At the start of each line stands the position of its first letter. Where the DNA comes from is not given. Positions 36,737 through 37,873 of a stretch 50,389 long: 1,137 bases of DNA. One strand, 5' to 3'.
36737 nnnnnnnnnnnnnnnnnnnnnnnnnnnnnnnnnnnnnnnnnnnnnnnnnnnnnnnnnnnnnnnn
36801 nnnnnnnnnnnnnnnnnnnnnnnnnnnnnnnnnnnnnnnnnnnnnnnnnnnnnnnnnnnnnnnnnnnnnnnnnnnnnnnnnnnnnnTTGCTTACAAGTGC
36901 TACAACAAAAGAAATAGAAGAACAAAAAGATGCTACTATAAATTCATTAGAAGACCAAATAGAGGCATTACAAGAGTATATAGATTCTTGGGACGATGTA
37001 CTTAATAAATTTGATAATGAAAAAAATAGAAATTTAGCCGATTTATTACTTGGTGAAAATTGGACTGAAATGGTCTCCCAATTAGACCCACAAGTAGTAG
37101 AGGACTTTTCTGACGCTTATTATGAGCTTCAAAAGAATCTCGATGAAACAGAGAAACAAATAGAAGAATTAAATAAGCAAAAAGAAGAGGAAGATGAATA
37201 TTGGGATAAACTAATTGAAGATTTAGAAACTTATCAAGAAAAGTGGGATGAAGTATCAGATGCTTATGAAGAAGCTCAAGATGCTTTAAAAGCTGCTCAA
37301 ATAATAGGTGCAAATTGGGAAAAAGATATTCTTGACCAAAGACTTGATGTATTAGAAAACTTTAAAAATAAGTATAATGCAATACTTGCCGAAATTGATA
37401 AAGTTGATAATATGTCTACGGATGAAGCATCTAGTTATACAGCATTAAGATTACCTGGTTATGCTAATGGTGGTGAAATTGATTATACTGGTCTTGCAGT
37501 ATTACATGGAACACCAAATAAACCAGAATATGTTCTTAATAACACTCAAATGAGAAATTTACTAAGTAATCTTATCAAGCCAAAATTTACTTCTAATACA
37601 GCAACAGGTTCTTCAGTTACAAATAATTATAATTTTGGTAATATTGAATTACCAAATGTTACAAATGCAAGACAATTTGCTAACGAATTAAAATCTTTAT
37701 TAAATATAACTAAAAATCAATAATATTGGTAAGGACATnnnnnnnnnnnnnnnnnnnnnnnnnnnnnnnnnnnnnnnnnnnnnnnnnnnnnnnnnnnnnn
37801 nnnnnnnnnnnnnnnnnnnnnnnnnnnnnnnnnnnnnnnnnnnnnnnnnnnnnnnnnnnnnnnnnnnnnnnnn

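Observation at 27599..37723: Tape-measure gene fragmented by five group I introns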

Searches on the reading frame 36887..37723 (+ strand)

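Call 5: search_protein_families(library=pfam, proteins=[window:36887-37723:+], max_evalue=0.01)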
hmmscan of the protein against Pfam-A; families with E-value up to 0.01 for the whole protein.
window:36887-37723:+ (278 aa): 2 families
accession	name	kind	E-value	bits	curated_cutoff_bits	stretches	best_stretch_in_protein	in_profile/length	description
PF16897.10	MMR_HSR1_Xtn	-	0.0026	18.2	35.2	0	11-55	35-78/106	C-terminal region of MMR_HSR1 domain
PF04108.17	ATG17_like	-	0.0046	16.9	43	0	45-171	202-313/355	Autophagy protein ATG17-like domain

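Call 6: search_protein_families(library=phrogs, proteins=[window:36887-37723:+], max_evalue=0.001)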
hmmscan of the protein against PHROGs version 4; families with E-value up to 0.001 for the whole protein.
window:36887-37723:+ (278 aa): 1 family
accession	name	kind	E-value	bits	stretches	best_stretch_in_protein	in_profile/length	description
phrog_167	-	tail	0.0003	19.6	0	6-168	143-301/1555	tail length tape measure protein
